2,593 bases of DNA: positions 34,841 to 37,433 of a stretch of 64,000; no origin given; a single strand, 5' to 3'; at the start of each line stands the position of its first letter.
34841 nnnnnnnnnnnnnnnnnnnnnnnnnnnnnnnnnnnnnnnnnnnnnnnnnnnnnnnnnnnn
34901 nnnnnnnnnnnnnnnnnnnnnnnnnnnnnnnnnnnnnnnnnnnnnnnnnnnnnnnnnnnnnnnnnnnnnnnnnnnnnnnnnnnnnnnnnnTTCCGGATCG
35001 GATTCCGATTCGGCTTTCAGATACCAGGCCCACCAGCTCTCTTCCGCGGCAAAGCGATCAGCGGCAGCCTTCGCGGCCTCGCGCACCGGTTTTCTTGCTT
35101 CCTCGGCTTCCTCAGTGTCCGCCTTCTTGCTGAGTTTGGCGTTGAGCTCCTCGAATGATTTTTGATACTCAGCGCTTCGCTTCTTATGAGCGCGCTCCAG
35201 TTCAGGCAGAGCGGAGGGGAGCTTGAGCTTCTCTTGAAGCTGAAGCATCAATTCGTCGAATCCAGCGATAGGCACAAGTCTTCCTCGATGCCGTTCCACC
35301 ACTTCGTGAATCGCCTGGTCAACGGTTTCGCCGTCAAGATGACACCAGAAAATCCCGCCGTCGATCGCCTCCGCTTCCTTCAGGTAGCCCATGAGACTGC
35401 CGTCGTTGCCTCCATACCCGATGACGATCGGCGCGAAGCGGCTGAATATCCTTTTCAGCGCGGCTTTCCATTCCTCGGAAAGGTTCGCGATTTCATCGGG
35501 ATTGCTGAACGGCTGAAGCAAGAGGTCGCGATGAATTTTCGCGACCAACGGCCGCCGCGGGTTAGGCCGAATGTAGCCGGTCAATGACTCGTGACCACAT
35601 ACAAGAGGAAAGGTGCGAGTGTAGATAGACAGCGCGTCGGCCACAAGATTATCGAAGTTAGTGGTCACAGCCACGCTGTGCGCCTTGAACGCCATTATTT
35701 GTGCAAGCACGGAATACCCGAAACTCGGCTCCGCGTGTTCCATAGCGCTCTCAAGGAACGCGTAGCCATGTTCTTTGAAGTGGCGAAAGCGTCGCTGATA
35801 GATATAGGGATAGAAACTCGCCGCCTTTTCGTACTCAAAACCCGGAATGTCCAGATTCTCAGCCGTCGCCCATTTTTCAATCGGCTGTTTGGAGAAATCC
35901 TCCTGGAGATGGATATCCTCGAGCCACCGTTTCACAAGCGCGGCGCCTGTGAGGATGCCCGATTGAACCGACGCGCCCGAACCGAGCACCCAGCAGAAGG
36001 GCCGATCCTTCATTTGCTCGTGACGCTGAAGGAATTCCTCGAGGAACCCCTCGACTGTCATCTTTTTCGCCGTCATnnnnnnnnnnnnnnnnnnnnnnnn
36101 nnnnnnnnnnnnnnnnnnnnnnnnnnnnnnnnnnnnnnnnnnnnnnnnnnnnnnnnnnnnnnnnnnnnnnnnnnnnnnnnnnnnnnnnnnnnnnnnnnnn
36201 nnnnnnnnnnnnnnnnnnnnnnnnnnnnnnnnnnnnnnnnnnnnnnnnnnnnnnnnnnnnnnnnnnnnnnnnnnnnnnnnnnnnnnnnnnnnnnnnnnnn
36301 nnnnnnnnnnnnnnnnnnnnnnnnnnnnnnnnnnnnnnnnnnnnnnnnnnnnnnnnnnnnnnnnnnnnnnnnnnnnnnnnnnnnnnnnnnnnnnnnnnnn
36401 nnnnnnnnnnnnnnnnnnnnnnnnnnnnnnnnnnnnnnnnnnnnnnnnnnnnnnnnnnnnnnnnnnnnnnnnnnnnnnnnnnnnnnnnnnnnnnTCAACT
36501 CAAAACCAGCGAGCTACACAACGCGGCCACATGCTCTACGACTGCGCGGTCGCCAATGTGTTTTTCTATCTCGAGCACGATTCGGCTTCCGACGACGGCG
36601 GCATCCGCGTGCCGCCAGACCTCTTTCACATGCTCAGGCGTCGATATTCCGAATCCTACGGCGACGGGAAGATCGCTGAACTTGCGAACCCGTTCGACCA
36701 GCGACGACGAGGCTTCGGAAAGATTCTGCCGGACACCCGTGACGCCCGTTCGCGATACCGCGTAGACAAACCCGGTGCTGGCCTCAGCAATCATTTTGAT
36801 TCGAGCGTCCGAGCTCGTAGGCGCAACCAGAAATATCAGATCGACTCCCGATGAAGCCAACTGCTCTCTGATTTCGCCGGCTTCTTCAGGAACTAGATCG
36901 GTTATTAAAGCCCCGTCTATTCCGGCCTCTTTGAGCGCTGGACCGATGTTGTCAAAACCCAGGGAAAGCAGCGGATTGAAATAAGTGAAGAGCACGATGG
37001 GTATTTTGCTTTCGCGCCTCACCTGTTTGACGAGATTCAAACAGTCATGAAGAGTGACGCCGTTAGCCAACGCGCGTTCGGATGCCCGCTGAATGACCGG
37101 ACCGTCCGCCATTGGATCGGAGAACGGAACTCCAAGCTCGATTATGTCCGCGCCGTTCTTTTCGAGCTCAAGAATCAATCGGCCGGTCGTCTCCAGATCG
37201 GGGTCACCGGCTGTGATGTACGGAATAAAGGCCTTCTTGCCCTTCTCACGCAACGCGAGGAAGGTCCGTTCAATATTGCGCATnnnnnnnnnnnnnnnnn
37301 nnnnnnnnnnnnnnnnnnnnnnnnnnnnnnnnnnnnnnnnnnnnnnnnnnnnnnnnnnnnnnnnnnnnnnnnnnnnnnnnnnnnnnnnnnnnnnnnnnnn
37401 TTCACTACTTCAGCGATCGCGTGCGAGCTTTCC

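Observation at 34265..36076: SIR2-like NADase domain fused to TPR repeats - candidate single-gene defence/NAD-depletion effector downstream of the trp operon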

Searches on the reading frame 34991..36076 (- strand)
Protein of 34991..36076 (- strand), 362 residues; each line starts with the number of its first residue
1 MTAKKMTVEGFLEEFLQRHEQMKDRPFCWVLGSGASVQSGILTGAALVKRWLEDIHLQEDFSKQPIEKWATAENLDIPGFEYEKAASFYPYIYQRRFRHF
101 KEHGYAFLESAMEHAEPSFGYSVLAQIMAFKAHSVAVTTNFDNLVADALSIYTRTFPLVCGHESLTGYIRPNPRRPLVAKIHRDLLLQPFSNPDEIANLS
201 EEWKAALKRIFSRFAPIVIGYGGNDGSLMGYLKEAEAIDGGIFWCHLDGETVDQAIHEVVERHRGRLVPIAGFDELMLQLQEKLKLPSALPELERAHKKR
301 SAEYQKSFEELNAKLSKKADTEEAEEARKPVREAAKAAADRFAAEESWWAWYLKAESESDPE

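Call 12: search_solved_structures(query=window:34991-36076:-, max_evalue=10, show_alignments=4)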
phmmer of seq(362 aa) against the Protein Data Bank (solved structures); distinct sequences matched with E-value up to 10: 8.
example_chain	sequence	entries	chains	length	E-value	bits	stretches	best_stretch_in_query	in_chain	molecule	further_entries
8jkz_A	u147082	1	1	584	6.7e-15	58.4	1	14-289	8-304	Sir2 superfamily protein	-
8jl0_A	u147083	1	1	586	6.8e-15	58.3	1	14-289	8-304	Sir2 superfamily protein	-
8in8_B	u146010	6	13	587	6.8e-15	58.3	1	14-289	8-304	Sir2 superfamily protein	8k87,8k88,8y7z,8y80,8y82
3mqo_A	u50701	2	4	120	0.42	13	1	207-255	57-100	Transcriptional regulator, LuxR family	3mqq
1mw8_X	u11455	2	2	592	0.85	12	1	182-215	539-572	DNA Topoisomerase I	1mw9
8gi6_A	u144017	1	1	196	1.4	11.2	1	134-219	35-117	Transforming protein RhoA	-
9n4c_A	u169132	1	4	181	1.6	11.1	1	135-219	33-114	Transforming protein RhoA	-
8gi3_A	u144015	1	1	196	1.7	10.9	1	134-219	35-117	Transforming protein RhoA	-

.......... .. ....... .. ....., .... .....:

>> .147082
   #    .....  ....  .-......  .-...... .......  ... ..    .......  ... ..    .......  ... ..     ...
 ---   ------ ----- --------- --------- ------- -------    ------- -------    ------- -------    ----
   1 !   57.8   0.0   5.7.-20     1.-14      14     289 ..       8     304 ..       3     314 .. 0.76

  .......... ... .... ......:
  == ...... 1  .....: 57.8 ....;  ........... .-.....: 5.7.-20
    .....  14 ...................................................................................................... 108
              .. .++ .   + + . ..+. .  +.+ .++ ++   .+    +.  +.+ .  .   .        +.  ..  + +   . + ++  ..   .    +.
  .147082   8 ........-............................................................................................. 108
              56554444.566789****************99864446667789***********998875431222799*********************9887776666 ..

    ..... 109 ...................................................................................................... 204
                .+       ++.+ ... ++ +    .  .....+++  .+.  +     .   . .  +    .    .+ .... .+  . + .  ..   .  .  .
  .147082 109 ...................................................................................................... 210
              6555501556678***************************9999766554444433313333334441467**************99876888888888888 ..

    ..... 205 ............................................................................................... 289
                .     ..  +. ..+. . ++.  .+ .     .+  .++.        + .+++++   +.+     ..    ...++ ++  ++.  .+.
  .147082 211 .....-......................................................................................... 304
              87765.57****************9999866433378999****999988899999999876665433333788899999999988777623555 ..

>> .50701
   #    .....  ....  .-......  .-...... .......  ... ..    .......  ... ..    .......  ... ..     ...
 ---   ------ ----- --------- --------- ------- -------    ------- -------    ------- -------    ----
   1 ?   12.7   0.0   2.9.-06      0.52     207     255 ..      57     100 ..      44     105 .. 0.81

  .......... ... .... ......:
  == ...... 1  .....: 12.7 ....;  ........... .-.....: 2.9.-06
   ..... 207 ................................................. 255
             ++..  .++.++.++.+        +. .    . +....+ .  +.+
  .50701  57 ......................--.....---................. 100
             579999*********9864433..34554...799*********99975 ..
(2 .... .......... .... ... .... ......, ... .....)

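Call 73: predict_structure(alignment_id=A3)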
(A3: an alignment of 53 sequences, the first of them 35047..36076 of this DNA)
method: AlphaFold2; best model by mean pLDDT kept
length: 343 residues; sequences in the alignment: 53
mean_pLDDT: 90.7   pTM: 0.87
mean pLDDT of the five models: 90.7, 90.1, 89.8, 87.1, 87.1
residues with pLDDT >= 90: 227; 70-90: 107; 50-70: 9; < 50: 0
segments of 3 or more residues with pLDDT < 50: none
pLDDT, mean of each block of 10 residues (from residue 1): 92 98 95 89 87 93 92 94 88 89 85 89 97 93 91 92 87 92 67 78 94 96 84 94 95 93 98 97 95 90 92 90 92 89 78
secondary structure, 60 per line:
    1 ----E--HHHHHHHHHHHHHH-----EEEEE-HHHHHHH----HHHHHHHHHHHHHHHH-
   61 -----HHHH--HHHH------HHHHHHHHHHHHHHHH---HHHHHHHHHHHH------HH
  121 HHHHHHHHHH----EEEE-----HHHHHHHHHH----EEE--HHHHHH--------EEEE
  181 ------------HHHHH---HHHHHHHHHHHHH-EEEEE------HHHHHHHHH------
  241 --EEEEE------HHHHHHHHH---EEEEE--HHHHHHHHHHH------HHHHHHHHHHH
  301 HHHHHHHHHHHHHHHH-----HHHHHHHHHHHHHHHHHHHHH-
elements in order: H8-21 E27-31 H33-39 H44-59 H66-69 H72-75 H82-97 H101-112 H119-130 E135-138 H144-153 E158-160 H163-168 E177-180 H193-197 H201-213 E215-219 H226-234 E243-247 H254-262 E266-270 H273-283 H290-316 H322-342

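Call 83: search_protein_representatives(protein=window:35047-36076:-)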
Query: 343 residues. Proteins with E-value up to 0.001 (for the whole library): 2616; up to 1e-10: 1648; up to 1e-30: 668. The best 150 are listed.
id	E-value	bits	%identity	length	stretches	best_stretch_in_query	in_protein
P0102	1.1e-135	468.6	63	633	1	1-342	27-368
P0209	9.6e-122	422.8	56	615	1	4-342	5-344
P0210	3.2e-115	401.3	53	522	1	4-343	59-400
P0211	4.2e-106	371.3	55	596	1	8-316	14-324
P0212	3.3e-102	358.6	52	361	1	7-341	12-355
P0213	1.9e-101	356.0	51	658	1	5-341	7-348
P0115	2.2e-99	349.2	50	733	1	3-340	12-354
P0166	2.9e-99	348.9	61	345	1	5-248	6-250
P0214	3.3e-99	348.7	49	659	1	4-334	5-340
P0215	3.4e-99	348.6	50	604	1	4-336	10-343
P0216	4.1e-99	348.4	50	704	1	5-339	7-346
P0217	2.5e-98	345.8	53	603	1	4-306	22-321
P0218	3.7e-98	345.2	52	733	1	8-328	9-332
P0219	1.2e-97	343.5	51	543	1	3-334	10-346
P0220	3.8e-97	341.9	50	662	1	6-341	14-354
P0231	1.4e-92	326.8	51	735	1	5-323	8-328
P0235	9.9e-91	320.8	49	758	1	8-322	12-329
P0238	4.8e-90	318.5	50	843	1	8-319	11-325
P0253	1.7e-86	306.9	36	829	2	20-317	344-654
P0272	2.6e-83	296.4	47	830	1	8-321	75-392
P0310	2.8e-76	273.3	44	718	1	9-307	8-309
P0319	7.1e-75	268.7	44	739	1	6-321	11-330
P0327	5.6e-74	265.7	42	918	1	4-326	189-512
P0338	4.1e-73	262.9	49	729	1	5-284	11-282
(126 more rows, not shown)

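Call 85: search_protein_families(library=pfam, proteins=[P0218, P0231, P0235, P0238, P0253, P0272, P0327, P0319, P0310, P0338], max_evalue=0.001)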
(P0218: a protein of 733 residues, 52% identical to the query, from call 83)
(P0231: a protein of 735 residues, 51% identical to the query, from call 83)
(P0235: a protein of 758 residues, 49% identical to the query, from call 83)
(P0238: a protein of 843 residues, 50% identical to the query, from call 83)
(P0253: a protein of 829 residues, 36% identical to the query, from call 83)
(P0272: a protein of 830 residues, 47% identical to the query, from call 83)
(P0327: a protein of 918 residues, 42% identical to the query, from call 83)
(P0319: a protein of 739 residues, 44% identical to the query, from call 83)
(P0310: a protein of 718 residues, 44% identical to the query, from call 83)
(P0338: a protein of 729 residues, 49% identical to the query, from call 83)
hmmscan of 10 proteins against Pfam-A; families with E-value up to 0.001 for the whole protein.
P0218 (733 aa): 1 family
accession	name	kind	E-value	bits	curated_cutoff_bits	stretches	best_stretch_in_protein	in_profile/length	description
PF13289.12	SIR2_2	-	5.8e-09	36.6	24.5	1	135-240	2-110/141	SIR2-like domain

P0231 (735 aa): 4 families
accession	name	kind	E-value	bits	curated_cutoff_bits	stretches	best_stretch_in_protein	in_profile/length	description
PF23914.1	TPR_CcmH_CycH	-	1.8e-06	28.3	42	1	534-620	56-143/158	Cytochrome c-type biogenesis protein H TPR domain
PF13289.12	SIR2_2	-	3.3e-05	24.4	24.5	1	137-237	2-105/141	SIR2-like domain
PF14559.12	TPR_19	-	0.00023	21.8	25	0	581-630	8-57/68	Tetratricopeptide repeat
PF13428.12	TPR_14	-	0.00087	20.2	23.5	0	538-568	12-42/44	Tetratricopeptide repeat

P0235 (758 aa): 3 families
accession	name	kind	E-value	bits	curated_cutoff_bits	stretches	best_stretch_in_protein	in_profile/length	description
PF16697.10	Yop-YscD_cpl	-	3.7e-12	46.8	33.2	1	422-504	9-90/94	Inner membrane component of T3SS, cytoplasmic domain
PF00498.31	FHA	-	4.6e-11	43.4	20.7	1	432-489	1-59/67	FHA domain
PF13289.12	SIR2_2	-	0.00017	22.2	24.5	1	139-239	2-105/141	SIR2-like domain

P0238 (843 aa): 1 family
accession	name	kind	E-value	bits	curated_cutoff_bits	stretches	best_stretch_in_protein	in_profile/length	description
PF13289.12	SIR2_2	-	3.6e-05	24.3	24.5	1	138-238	2-105/141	SIR2-like domain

P0253 (829 aa): 19 families
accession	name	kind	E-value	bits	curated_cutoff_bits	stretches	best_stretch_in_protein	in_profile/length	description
PF00515.34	TPR_1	-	2.7e-28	97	27.8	3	732-765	1-34/34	Tetratricopeptide repeat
PF07719.23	TPR_2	-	3.3e-26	89.6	27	3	700-730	3-33/34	Tetratricopeptide repeat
PF13414.12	TPR_11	-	5.7e-21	74.4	26.8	3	707-742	3-38/42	TPR repeat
PF13431.12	TPR_17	-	2.8e-20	71.3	24.4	2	721-753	2-34/34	Tetratricopeptide repeat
PF13181.12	TPR_8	-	9.6e-20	69.5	25.7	2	732-764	1-33/34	Tetratricopeptide repeat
PF13289.12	SIR2_2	-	1e-17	65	24.5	2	472-574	2-106/141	SIR2-like domain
PF13432.12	TPR_16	-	8.7e-14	52.1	32.7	1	702-763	1-62/65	Tetratricopeptide repeat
PF13371.12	TPR_9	-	8.9e-14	51.7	35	1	674-734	5-65/73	Tetratricopeptide repeat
PF13424.12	TPR_12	-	1e-11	45.3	30.1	1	701-761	6-74/77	Tetratricopeptide repeat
PF13428.12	TPR_14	-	4.9e-11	42.6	23.5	0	700-736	3-39/44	Tetratricopeptide repeat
PF14559.12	TPR_19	-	2.4e-09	37.8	25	1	746-807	5-66/68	Tetratricopeptide repeat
PF25575.1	TPR_BSK1_C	-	2e-08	34.6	42.2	1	665-733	43-112/118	Serine/threonine-protein kinase BSK1-like, TPR repeats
PF13374.12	TPR_10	-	2.9e-08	33.9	27.5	0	732-760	2-30/42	Tetratricopeptide repeat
PF25062.1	ARM_TT21_N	-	6.6e-06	26.5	40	1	696-810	98-212/222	Tetratricopeptide repeat protein 21 N-terminal ARM repeat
PF13174.12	TPR_6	-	6.7e-06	26.8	26.3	0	701-731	3-33/33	Tetratricopeptide repeat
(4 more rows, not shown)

P0272 (830 aa): 2 families
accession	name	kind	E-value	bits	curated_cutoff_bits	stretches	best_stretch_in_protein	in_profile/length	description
PF13431.12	TPR_17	-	4.3e-11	42.6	24.4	0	502-527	1-26/34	Tetratricopeptide repeat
PF13289.12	SIR2_2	-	1.3e-07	32.3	24.5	1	203-315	2-119/141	SIR2-like domain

P0327 (918 aa): 13 families
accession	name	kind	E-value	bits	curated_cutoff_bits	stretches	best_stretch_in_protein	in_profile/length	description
PF13374.12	TPR_10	-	1.3e-84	276.5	27.5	8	817-854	5-42/42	Tetratricopeptide repeat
PF13424.12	TPR_12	-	4.4e-69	229.1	30.1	8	818-888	7-77/77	Tetratricopeptide repeat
PF24885.1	TPR_NPHP3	-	1.4e-27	97.1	100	4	756-838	125-207/239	Nephrocystin-3 TPR domain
PF00515.34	TPR_1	-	6.3e-12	45.2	27.8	0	858-878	3-23/34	Tetratricopeptide repeat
PF07721.20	TPR_4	-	1.3e-10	41.3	27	0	819-835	6-22/26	Tetratricopeptide repeat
PF13289.12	SIR2_2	-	3.1e-10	40.7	24.5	1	320-450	2-137/141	SIR2-like domain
PF13271.11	DUF4062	-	3.3e-08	34.1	24.7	1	7-93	2-82/82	Domain of unknown function (DUF4062)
PF13432.12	TPR_16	-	3.5e-08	34.2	32.7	0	734-801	1-60/65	Tetratricopeptide repeat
PF07719.23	TPR_2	-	1.2e-07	31.8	27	0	692-718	5-31/34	Tetratricopeptide repeat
PF13431.12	TPR_17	-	1.7e-07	31.4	24.4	0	857-877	14-34/34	Tetratricopeptide repeat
PF12895.13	ANAPC3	-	1e-05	26.1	27.2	0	710-796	4-80/82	Anaphase-promoting complex, cyclosome, subunit 3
PF14559.12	TPR_19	-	7e-05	23.5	25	0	742-801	3-54/68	Tetratricopeptide repeat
PF24575.1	TPR_Slam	-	0.00027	21.7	35.2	0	695-751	54-102/104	Surface lipoprotein assembly modifier, N-terminal TPR repeats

P0319 (739 aa): 14 families
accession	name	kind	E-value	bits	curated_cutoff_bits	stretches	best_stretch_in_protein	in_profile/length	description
PF13181.12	TPR_8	-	2.8e-25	86.7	25.7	1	412-444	1-32/34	Tetratricopeptide repeat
PF07719.23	TPR_2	-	1.3e-22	78.4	27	0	378-410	1-33/34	Tetratricopeptide repeat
PF13414.12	TPR_11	-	1.6e-21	76.1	26.8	1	388-423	4-39/42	TPR repeat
PF13432.12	TPR_16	-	8.7e-21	74.5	32.7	6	566-615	10-59/65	Tetratricopeptide repeat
PF13424.12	TPR_12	-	9.5e-20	71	30.1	4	412-478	3-75/77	Tetratricopeptide repeat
PF00515.34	TPR_1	-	1.7e-19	69.2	27.8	0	449-478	3-31/34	Tetratricopeptide repeat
PF13176.12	TPR_7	-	3.2e-19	67.8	27.9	0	592-618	4-32/36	Tetratricopeptide repeat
PF13431.12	TPR_17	-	7.1e-19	66.9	24.4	0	401-434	2-34/34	Tetratricopeptide repeat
PF13428.12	TPR_14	-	3.3e-15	55.5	23.5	0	496-526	14-44/44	Tetratricopeptide repeat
PF14559.12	TPR_19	-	2.8e-11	44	25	0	388-450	1-62/68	Tetratricopeptide repeat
PF13374.12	TPR_10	-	2.5e-08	34.1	27.5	0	594-615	9-30/42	Tetratricopeptide repeat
PF13289.12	SIR2_2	-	4e-07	30.7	24.5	1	139-256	2-124/141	SIR2-like domain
PF13174.12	TPR_6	-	8.8e-06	26.5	26.3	0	414-441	2-28/33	Tetratricopeptide repeat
PF07721.20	TPR_4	-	9.1e-05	23.2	27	0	590-612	4-26/26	Tetratricopeptide repeat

P0310 (718 aa): 2 families
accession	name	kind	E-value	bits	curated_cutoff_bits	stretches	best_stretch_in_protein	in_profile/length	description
PF13289.12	SIR2_2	-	5.3e-09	36.7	24.5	1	134-233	2-104/141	SIR2-like domain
PF13428.12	TPR_14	-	0.00023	22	23.5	0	455-490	8-43/44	Tetratricopeptide repeat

P0338 (729 aa): 5 families
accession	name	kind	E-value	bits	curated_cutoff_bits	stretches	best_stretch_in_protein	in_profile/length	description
PF14559.12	TPR_19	-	1.2e-06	29.2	25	0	433-465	5-37/68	Tetratricopeptide repeat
PF13289.12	SIR2_2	-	4.6e-06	27.2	24.5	1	133-234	2-106/141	SIR2-like domain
PF23240.1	HAT_PRP39_N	-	0.00032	21.2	27.7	0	405-496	31-123/168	PRP39 N-terminal HAT repeat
PF13432.12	TPR_16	-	0.00033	21.5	32.7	0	433-465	11-43/65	Tetratricopeptide repeat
PF13428.12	TPR_14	-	0.00049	21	23.5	0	428-462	10-44/44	Tetratricopeptide repeat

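Call 90: fold_search(model_id=the predicted structure, library=pdb)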
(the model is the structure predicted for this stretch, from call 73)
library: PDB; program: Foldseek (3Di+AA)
matches with E <= 10: 869; with E <= 0.001: 181
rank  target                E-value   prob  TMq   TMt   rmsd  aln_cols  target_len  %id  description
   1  8y80_E                1.5e-15  1.00  0.67  0.42   4.5       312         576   21  Cryo-EM structure of the tetrameric SPARSA gRNA-ssDNA complex (released 2024-10-16)
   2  8jl0_A                3.7e-13  1.00  0.65  0.41   4.8       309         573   21  Cryo-EM structure of the prokaryotic SPARSA system complex (released 2024-01-24)
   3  8jkz_A                5.5e-13  1.00  0.61  0.38   5.4       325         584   22  Cryo-EM structure of the prokaryotic SPARSA system complex (released 2024-01-24)
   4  9v0g_E                1.5e-08  1.00  0.49  0.58   7.4       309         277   16  Helical structure of KomBC Complex (released 2025-12-17)
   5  9v12_i                2.8e-08  1.00  0.53  0.64   5.5       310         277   14  Helical structure of KomBCMUT in complex with dITP and NAD (released 2025-12-24)
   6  8y3m_A                4.0e-08  1.00  0.52  0.21   5.5       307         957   17  Cryo-EM structure of DSR2-DSAD1 complex (cross-linked) (released 2024-09-11)
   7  8k9a_C                4.5e-08  1.00  0.53  0.21   5.1       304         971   16  Cryo-EM structure of DSR2-DSAD1 state 2 (released 2024-05-01)
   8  8y3m_B                5.4e-08  1.00  0.52  0.21   5.5       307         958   17  Cryo-EM structure of DSR2-DSAD1 complex (cross-linked) (released 2024-09-11)
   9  8wya_E                6.8e-08  1.00  0.52  0.22   6.1       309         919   16  Cryo-EM structure of DSR2-tube complex (released 2024-04-10)
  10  8wyb_A                7.2e-08  1.00  0.52  0.21   5.4       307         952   15  Cryo-EM structure of DSR2 (H171A)-tube-NAD+ complex (released 2024-04-10)
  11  8btp_A                8.0e-08  1.00  0.51  0.38   7.6       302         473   15  Helical structure of BcThsA in complex with 1''-3'gc(etheno)ADPR (released 2024-02-21)
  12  8k9a_D                8.0e-08  1.00  0.54  0.21   5.0       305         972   16  Cryo-EM structure of DSR2-DSAD1 state 2 (released 2024-05-01)
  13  8yg1_C                9.5e-08  1.00  0.52  0.64   5.5       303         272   15  The Dimer Structure of DSR2 alone (released 2025-03-05)
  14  8xfe_A                9.5e-08  1.00  0.53  0.21   5.2       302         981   16  Cryo-EM structure of defence-associated sirtuin 2 (DSR2) H171A protein in complex with DSR anti-defence 1(DSAD1) (released 2024-10-23)
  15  8w56_B                1.2e-07  1.00  0.53  0.21   5.2       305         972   16  Cryo-EM structure of DSR2-DSAD1 state 1 (released 2024-05-01)
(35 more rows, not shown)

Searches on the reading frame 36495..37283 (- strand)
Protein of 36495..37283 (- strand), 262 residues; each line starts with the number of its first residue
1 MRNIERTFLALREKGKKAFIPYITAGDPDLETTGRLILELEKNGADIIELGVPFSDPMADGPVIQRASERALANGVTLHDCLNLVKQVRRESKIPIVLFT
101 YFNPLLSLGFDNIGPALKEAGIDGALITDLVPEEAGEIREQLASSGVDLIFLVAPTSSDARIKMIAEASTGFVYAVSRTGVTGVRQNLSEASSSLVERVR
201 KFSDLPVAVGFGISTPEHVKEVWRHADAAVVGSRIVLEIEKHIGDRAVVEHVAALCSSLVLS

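Call 80: find_related_loci(query=window:36495-37283:-, collection=metagenome_contigs, flank=7000)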
Query window:36495-37283:- (262 aa) in metagenome_contigs; peptide patterns used: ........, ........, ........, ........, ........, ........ (x = any residue, [..] = any of these).
600 stretches matched a pattern (row limit reached: there are more); 586 encode a relative of the query (tblastn E <= 1e-3); the best 80 are kept; 80 distinct loci.
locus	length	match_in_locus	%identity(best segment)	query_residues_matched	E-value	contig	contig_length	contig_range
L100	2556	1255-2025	68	1-259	1e-118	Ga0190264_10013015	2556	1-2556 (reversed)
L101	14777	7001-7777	61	1-259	9e-105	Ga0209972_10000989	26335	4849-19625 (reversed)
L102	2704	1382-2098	62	3-241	4e-102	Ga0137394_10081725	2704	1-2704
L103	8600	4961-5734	59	3-260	3e-99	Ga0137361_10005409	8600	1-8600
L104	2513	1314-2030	60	3-241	2e-100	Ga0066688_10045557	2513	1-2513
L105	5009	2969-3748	57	1-260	3e-96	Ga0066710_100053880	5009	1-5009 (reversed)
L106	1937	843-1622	55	1-260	6e-100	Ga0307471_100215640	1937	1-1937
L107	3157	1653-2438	60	1-259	9e-96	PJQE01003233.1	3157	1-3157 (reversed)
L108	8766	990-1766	59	1-259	1e-93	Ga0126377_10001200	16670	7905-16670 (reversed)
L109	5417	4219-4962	58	13-260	3e-92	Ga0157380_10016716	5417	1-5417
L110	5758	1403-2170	54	4-259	2e-92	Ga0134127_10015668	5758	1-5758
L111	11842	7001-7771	56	4-260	6e-90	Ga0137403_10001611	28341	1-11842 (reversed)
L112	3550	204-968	53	4-258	3e-90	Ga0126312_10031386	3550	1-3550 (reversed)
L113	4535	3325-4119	54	14-262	1e-88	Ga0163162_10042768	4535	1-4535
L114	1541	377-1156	55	1-260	3e-94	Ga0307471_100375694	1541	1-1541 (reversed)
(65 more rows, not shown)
